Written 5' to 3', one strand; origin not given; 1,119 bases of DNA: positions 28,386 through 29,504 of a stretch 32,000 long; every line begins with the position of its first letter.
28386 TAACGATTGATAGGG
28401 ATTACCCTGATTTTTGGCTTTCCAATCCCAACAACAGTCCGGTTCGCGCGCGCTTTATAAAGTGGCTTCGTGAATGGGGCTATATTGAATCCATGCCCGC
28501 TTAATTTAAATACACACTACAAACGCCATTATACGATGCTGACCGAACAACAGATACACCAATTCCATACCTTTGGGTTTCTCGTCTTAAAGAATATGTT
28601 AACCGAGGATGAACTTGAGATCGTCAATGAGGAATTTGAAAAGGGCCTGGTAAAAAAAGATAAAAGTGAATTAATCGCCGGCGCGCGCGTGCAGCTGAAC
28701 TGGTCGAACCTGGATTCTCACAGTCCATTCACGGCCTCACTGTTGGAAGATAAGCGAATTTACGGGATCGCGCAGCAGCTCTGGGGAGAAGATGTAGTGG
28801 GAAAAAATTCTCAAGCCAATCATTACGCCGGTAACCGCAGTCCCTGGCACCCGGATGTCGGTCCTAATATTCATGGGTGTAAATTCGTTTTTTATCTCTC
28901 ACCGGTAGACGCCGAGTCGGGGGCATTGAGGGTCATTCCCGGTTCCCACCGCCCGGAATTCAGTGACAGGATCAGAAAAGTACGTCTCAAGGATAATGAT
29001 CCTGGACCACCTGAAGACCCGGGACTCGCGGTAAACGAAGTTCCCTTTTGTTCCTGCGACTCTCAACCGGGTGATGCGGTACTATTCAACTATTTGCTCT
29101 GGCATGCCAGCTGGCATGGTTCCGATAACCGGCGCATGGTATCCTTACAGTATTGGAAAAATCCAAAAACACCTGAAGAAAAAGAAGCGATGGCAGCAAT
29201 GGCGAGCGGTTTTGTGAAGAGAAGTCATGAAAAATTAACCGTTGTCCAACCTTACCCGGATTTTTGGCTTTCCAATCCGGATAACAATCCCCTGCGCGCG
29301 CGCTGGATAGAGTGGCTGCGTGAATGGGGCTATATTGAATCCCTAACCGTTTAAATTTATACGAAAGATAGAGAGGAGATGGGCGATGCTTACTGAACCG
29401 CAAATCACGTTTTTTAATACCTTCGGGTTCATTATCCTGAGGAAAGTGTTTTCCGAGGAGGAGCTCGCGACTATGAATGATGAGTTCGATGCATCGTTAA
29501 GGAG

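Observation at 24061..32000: Head-to-tail array of nine complete (probably ten) PhyH-type Fe(II)/2-oxoglutarate dioxygenase paralogs, plus an eleventh copy at 22150-22947 on the other strand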

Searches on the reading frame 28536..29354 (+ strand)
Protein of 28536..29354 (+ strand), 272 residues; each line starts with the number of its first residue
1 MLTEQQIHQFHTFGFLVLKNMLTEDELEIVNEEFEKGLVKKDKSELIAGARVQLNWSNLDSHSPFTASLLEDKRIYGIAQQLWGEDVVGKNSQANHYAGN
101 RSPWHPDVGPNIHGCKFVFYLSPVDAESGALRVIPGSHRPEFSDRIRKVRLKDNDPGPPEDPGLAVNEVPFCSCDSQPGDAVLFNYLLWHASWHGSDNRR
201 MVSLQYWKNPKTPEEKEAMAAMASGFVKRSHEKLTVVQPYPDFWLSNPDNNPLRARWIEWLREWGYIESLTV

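Call 3: search_protein_families(library=pfam, proteins=[window:28536-29354:+], max_evalue=0.01)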
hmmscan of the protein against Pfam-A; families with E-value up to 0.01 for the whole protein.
window:28536-29354:+ (272 aa): 1 family
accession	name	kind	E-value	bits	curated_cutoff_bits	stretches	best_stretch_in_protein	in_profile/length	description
PF05721.19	PhyH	-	5.4e-18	66.5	22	1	10-194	1-204/213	Phytanoyl-CoA dioxygenase (PhyH)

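Call 10: search_solved_structures(query=window:28536-29354:+, max_evalue=1, show_alignments=2)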
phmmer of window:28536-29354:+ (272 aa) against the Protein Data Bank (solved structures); distinct sequences matched with E-value up to 1: 17.
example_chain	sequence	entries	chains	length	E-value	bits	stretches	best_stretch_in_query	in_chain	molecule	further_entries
4mhr_A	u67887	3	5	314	2.9e-05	26.8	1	5-192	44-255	Ectoine hydroxylase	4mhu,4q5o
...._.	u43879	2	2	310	0.00016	24.4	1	2-140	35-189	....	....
5ybp_A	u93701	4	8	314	0.0017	21.1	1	91-209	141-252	PrhA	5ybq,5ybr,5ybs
5ybt_A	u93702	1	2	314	0.0017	21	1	91-208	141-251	PrhA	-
5ybm_A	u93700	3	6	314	0.0021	20.7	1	91-206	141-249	PrhA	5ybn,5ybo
5ybl_A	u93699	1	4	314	0.0091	18.6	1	90-142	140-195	Multifunctional dioxygenase ausE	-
2rdn_A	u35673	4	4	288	0.015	18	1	13-193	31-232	1-deoxypentalenic acid 11-beta hydroxylase; Fe(II)/alpha-ketoglutarate dependent hydroxyla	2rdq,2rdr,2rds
9osa_A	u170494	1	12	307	0.044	16.4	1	168-250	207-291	Dioxygenase swnH1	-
7e01_A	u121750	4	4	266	0.15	14.6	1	2-140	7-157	Phytanoyl-CoA dioxygenase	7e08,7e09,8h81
7dzz_A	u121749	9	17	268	0.16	14.6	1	2-140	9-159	Phytanoyl-CoA dioxygenase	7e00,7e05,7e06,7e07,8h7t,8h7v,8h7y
9wyh_A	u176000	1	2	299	0.19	14.3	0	104-141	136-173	Oxidoreductase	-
4xc9_A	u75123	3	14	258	0.39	13.3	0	2-36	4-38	oxidase/hydroxylase | Putative oxidase/hydroxylase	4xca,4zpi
7dt0_A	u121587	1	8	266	0.4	13.2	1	2-140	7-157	Phytanoyl-CoA dioxygenase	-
4xcb_A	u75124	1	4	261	0.41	13.2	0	2-36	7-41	oxidase/hydroxylase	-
5m0t_A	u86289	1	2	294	0.41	13.2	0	116-141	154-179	Alpha-ketoglutarate-dependent non-heme iron oxygenase EasH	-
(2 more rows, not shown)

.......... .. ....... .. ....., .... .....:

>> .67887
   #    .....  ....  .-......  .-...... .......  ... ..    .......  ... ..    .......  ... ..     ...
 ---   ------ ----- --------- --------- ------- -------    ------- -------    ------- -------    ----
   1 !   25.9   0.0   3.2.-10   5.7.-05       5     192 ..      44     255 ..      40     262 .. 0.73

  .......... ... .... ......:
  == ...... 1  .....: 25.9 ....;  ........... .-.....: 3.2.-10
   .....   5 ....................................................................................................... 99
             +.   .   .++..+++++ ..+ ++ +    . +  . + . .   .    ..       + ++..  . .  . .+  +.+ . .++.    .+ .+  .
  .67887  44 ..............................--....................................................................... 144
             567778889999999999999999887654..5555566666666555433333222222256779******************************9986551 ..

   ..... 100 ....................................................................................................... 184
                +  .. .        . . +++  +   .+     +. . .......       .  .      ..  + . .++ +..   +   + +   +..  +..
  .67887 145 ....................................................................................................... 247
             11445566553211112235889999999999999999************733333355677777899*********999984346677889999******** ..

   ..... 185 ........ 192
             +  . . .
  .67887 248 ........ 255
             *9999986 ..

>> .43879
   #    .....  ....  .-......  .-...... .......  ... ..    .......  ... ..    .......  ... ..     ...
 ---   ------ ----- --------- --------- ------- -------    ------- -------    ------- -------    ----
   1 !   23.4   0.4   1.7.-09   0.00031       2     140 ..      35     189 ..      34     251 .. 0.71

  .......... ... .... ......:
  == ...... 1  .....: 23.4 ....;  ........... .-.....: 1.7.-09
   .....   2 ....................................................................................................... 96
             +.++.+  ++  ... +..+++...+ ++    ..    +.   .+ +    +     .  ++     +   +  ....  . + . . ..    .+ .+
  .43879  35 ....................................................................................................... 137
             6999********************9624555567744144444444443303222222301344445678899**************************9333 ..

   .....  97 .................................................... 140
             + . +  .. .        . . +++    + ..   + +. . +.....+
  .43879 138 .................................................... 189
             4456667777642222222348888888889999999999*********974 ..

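Call 13: find_homologous_proteins(query=window:28536-29354:+, max_evalue=0.00001)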
Query window:28536-29354:+ (272 aa): 135 proteins with E <= 0.00001 among 534 candidates; the best 120 are listed.
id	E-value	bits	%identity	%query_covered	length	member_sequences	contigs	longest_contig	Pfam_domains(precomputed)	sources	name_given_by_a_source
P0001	2.6e-180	616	94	100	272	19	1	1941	PF05721.20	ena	-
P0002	2.0e-172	590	90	100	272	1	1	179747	PF05721.20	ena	-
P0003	4.3e-160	550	84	99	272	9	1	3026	PF05721.20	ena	-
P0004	3.5e-153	527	82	99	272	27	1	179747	PF05721.20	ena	-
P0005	1.3e-111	391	62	100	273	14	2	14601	PF05721.20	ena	-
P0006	5.7e-111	389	93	66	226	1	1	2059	PF05721.20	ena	-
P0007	5.0e-110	385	59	100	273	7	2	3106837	PF05721.20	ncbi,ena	-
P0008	7.4e-110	385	61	100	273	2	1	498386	PF05721.20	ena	-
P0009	2.7e-109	383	64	99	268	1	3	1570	PF05721.20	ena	-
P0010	2.0e-107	377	61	99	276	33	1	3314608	PF05721.20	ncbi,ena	-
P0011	5.5e-106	372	58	100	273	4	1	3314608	PF05721.20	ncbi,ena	-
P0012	3.6e-105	370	59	100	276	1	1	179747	PF05721.20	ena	-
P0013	2.9e-101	357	55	100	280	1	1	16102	PF05721.20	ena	-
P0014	8.5e-100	352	69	79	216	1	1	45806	PF05721.20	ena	-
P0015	7.1e-98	346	58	99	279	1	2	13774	PF05721.20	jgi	jgi:ectoine hydroxylase-related dioxygenase (phytanoyl-CoA dioxygenase family)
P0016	7.8e-96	339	57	98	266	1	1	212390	PF05721.20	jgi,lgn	jgi:hypothetical protein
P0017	7.6e-95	336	56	98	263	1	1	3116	PF05721.20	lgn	-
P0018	1.7e-92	328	56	99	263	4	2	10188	PF05721.20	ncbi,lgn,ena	-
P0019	5.4e-83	297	50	99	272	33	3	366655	PF05721.20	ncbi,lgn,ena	-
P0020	8.8e-78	280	49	99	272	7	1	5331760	PF05721.20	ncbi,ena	-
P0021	3.6e-76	274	50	93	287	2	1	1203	PF05721.20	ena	-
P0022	1.2e-71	260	47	98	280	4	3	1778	PF05721.20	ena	-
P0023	2.0e-70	256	44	99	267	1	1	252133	PF05721.20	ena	-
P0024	3.8e-69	251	47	99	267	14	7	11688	PF05721.20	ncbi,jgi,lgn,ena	jgi:hypothetical protein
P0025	3.8e-61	225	42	99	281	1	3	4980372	PF05721.20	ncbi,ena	-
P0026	5.2e-60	221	42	99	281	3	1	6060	PF05721.20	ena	-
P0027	4.8e-59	218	44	97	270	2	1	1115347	PF05721.20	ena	-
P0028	5.8e-59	218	42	99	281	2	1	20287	PF05721.20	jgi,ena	-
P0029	3.8e-58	215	41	99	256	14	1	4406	PF05721.20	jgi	jgi:ectoine hydroxylase-related dioxygenase (phytanoyl-CoA dioxygenase family)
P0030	5.4e-58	215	43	99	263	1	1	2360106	PF05721.20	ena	-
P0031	3.0e-57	212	42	99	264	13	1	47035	PF05721.20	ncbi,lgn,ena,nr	ncbi:MAG: phytanoyl-CoA dioxygenase family protein [Candidatus Poribacteria bacterium]|nr:phytanoyl-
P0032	7.0e-56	208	43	99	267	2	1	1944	PF05721.20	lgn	-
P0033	1.1e-54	204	42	99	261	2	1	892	PF05721.20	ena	-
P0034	2.0e-54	203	43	98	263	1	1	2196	PF05721.20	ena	-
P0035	1.2e-53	200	43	98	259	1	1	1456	PF05721.20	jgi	jgi:hypothetical protein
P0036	1.4e-53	200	42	99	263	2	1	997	PF05721.20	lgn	-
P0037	1.5e-53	200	43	98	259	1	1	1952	PF05721.20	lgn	-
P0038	8.0e-53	198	41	99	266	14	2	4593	PF05721.20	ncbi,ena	-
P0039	2.2e-52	196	41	92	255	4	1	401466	PF05721.20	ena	-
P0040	3.2e-52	196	40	99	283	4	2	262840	PF05721.20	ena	-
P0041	7.1e-52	195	39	99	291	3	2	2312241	PF05721.20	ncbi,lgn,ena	-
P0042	7.5e-52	195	40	97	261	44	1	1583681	PF05721.20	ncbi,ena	-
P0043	8.1e-52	194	39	100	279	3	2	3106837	PF05721.20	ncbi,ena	-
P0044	4.2e-51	192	41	98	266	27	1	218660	PF05721.20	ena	-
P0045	5.2e-51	192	38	99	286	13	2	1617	PF05721.20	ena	-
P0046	6.7e-51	191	41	98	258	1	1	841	PF05721.20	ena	-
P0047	6.8e-51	191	41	99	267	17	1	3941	PF05721.20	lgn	-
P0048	1.9e-50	190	41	97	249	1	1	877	PF05721.20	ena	-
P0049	3.5e-50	189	39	98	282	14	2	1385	PF05721.20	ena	-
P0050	3.8e-50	189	42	97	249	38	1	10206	PF05721.20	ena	-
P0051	4.5e-50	189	39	99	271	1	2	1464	PF05721.20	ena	-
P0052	7.2e-50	188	40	97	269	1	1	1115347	PF05721.20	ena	-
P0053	1.5e-49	187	60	55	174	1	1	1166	PF05721.20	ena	-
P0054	1.9e-49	187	42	97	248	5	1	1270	PF05721.20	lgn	-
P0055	4.6e-49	185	38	99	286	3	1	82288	PF05721.20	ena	-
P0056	8.2e-49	185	40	98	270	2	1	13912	PF05721.20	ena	-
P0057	3.3e-48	183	41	100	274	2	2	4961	PF05721.20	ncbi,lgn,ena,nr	ncbi:MAG: phytanoyl-CoA dioxygenase family protein [Verrucomicrobia bacterium]|nr:phytanoyl-CoA diox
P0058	5.7e-48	182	39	99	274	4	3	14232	PF05721.20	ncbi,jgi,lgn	jgi:ectoine hydroxylase-related dioxygenase (phytanoyl-CoA dioxygenase family)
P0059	9.7e-47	178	39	100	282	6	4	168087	PF05721.20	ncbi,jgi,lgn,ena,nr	ncbi:MAG: phytanoyl-CoA dioxygenase family protein [Candidatus Handelsmanbacteria bacterium]|nr:phyt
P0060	5.1e-45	172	44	83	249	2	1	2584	PF05721.20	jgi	jgi:hypothetical protein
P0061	5.5e-45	172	39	95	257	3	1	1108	PF05721.20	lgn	-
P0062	2.3e-44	170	39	99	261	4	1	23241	PF05721.20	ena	-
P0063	1.7e-43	167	39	96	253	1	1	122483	PF05721.20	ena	-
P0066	3.8e-42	163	39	97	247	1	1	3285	PF05721.20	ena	-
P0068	5.7e-42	162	38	95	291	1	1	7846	PF05721.20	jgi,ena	jgi:hypothetical protein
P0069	3.2e-41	160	37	99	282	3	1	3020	PF05721.20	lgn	-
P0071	2.1e-37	147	39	83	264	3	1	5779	PF05721.20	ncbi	-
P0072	8.4e-37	145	40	81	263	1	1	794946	PF05721.20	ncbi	-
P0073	3.5e-36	143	39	79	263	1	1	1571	PF05721.20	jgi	jgi:ectoine hydroxylase-related dioxygenase (phytanoyl-CoA dioxygenase family)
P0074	5.4e-36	143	34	96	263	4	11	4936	PF05721.20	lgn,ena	-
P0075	1.5e-34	138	39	79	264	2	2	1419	PF05721.20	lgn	-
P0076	1.5e-34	138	36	81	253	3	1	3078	PF05721.20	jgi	-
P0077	4.8e-34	136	34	99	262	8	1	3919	PF05721.20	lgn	-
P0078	6.0e-34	136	39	78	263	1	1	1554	PF05721.20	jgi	jgi:ectoine hydroxylase-related dioxygenase (phytanoyl-CoA dioxygenase family)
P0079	8.6e-34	135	36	80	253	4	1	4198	PF05721.20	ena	-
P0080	4.9e-33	133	34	84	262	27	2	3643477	PF05721.20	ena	-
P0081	5.1e-33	133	36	81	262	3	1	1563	PF05721.20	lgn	-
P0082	6.6e-33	132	32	98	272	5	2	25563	PF05721.20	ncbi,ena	-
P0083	1.5e-32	131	38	81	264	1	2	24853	PF05721.20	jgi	jgi:hypothetical protein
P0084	4.8e-32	130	35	93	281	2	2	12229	PF05721.20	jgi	jgi:hypothetical protein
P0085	5.6e-32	129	36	81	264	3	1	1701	PF05721.20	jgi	-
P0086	6.1e-32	129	32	98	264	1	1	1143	PF05721.20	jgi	-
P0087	1.2e-31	128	35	83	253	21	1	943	PF05721.20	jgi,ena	-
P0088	2.8e-31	127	34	80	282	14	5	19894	PF05721.20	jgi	jgi:hypothetical protein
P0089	4.2e-31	126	33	98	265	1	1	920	PF05721.20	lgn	-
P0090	4.7e-31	126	33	99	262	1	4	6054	PF05721.20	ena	-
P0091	7.0e-31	126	37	77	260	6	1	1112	PF05721.20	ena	-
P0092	8.8e-31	125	33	98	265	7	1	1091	PF05721.20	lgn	-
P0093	9.7e-31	125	37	83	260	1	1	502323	PF05721.20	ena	-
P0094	1.0e-30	125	38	81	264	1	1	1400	PF05721.20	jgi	-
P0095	1.2e-30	125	33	98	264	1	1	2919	PF05721.20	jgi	jgi:hypothetical protein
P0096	1.2e-30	125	38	80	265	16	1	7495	PF05721.20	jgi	-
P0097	1.9e-30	124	32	95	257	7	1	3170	PF05721.20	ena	-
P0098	2.6e-30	124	34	95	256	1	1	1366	PF05721.20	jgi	jgi:ectoine hydroxylase-related dioxygenase (phytanoyl-CoA dioxygenase family)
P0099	3.3e-30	124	33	89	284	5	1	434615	PF05721.20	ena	-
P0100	5.2e-30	123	46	62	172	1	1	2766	PF05721.20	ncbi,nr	ncbi:MAG: phytanoyl-CoA dioxygenase family protein, partial [Verrucomicrobia bacterium]|nr:phytanoyl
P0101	1.4e-29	122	32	99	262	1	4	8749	PF05721.20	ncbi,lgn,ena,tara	tara:strand:- start:80 stop:868 length:789 start_codon:yes stop_codon:yes gene_type:complete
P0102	1.5e-29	121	33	97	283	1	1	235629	PF05721.20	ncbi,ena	-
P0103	7.0e-29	119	35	79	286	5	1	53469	PF05721.20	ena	-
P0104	4.5e-28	117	33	95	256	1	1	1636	PF05721.20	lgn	-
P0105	1.2e-27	115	40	80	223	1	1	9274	PF05721.20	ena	-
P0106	2.0e-27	114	38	76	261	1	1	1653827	PF05721.20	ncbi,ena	-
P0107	1.0e-25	109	36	81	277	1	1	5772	PF05721.20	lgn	-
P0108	1.4e-25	108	35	76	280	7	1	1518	PF05721.20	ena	-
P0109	1.8e-25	108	31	91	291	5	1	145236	PF05721.20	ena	-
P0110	4.3e-25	107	33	79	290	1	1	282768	PF05721.20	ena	-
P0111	1.0e-24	106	32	78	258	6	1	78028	PF05721.20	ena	-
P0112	2.0e-24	105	30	98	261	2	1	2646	PF05721.20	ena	-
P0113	5.1e-24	103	34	83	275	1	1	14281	PF05721.20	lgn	-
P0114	1.2e-23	102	29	93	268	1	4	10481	PF05721.20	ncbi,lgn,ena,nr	ncbi:MAG: hypothetical protein CL878_02270 [Dehalococcoidia bacterium]|nr:hypothetical protein [Deha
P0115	2.1e-23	101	33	95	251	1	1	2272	PF05721.20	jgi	jgi:ectoine hydroxylase-related dioxygenase (phytanoyl-CoA dioxygenase family)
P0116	1.1e-22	99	35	79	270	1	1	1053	PF05721.20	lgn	-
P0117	1.5e-22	98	40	54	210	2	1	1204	PF05721.20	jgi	jgi:ectoine hydroxylase-related dioxygenase (phytanoyl-CoA dioxygenase family)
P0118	3.2e-22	97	32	76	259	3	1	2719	PF05721.20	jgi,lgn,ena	jgi:ectoine hydroxylase-related dioxygenase (phytanoyl-CoA dioxygenase family)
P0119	9.9e-22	96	29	94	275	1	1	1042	PF05721.20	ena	-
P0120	3.3e-21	94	34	85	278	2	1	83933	PF05721.20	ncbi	ncbi:MAG TPA: phytanoyl-CoA dioxygenase family protein [Chloroflexota bacterium]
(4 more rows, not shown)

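Call 25: find_encoding_contigs(protein=P0010, flank=10000, max_places=3)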
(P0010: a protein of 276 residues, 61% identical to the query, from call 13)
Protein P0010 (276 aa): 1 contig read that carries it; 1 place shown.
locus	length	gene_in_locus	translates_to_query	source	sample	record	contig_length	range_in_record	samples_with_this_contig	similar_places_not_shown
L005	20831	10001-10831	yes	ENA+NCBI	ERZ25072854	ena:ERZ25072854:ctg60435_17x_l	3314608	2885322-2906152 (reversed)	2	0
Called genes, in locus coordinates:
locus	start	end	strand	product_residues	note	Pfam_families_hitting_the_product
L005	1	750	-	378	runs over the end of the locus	PF02746:MR_MLE_N, PF13378:MR_MLE_C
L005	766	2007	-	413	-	PF14486:DUF4432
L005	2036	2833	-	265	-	PF05721:PhyH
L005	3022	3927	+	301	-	PF00248:Aldo_ket_red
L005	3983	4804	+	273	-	PF05721:PhyH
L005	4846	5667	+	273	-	PF05721:PhyH (weak)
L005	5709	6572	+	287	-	PF05721:PhyH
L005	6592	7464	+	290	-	PF05721:PhyH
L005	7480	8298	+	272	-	PF05721:PhyH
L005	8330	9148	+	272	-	PF05721:PhyH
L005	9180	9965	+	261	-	PF05721:PhyH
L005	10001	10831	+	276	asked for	PF05721:PhyH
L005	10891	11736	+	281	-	PF05721:PhyH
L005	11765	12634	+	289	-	PF05721:PhyH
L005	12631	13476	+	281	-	PF05721:PhyH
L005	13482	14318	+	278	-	PF05721:PhyH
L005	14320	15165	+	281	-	PF05721:PhyH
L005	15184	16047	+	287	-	PF05721:PhyH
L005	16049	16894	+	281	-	PF05721:PhyH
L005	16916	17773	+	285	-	PF05721:PhyH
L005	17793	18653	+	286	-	PF05721:PhyH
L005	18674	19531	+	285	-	PF05721:PhyH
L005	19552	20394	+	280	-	PF05721:PhyH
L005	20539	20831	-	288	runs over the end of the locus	PF05721:PhyH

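Call 26: find_encoding_contigs(protein=P0020, flank=10000, max_places=3)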
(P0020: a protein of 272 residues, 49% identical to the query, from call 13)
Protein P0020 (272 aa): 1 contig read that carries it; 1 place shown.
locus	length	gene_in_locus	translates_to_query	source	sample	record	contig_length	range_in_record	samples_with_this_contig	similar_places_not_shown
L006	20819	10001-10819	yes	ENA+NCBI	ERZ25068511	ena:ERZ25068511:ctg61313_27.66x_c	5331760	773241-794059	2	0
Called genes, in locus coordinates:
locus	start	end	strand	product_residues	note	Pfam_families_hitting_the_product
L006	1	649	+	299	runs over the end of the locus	PF05721:PhyH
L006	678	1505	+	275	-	PF01261:AP_endonuc_2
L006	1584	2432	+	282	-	PF00106:adh_short, PF08659:KR, PF13561:adh_short_C2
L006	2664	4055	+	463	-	PF00202:Aminotran_3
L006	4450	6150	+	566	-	-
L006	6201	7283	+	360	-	PF19300:BPD_transp_1_N (weak), PF00528:BPD_transp_1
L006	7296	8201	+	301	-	PF12911:OppC_N, PF00528:BPD_transp_1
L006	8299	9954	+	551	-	PF02638:GHL10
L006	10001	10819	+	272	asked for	PF05721:PhyH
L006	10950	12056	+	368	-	PF00067:p450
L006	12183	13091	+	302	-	PF05721:PhyH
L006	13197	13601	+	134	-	PF00067:p450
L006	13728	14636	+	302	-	PF05721:PhyH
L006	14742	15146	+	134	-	PF00067:p450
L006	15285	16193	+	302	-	PF05721:PhyH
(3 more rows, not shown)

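Call 28: find_encoding_contigs(protein=P0041, flank=10000, max_places=3)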
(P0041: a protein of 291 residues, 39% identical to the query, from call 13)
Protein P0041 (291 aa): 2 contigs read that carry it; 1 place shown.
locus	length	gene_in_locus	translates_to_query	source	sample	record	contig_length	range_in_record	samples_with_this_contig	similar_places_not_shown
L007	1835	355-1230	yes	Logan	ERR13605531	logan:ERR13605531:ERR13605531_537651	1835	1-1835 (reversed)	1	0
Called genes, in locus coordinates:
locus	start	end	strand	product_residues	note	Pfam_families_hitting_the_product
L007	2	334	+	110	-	?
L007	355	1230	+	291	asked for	PF05721:PhyH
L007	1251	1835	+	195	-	?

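Call 29: predict_structure(alignment_id=A1)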
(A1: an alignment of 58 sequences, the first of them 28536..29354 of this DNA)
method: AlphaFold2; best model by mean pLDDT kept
length: 272 residues; sequences in the alignment: 58
mean_pLDDT: 91.0   pTM: 0.89
mean pLDDT of the five models: 91.0, 90.7, 90.7, 90.2, 89.7
residues with pLDDT >= 90: 206; 70-90: 46; 50-70: 17; < 50: 3
segments of 3 or more residues with pLDDT < 50: 270-272
pLDDT, mean of each block of 10 residues (from residue 1): 98 98 98 95 68 85 97 98 97 89 92 97 94 97 93 86 92 98 98 85 98 96 83 62 93 97 82 32
secondary structure, 60 per line:
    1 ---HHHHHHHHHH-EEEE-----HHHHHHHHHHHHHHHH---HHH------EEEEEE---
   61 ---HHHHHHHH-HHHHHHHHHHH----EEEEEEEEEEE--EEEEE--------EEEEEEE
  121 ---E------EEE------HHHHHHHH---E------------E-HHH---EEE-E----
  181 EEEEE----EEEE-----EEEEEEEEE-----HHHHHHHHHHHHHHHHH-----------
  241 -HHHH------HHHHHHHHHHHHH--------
elements in order: H4-13 E15-18 H24-39 E52-57 H64-71 H73-83 E88-98 E101-105 E114-120 E131-133 H140-147 E172-174 E181-185 E190-193 E199-207 H213-229 H242-245 H252-264

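Call 31: search_protein_families(library=ncbifam, proteins=[window:28536-29354:+], max_evalue=0.001)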
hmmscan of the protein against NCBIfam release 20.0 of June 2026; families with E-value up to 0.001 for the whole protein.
window:28536-29354:+ (272 aa): 1 family
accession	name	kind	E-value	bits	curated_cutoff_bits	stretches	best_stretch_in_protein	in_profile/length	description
TIGR02408.1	ectoine_ThpD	equivalog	1.4e-07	31.1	336.5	1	2-140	17-171/277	ectoine hydroxylase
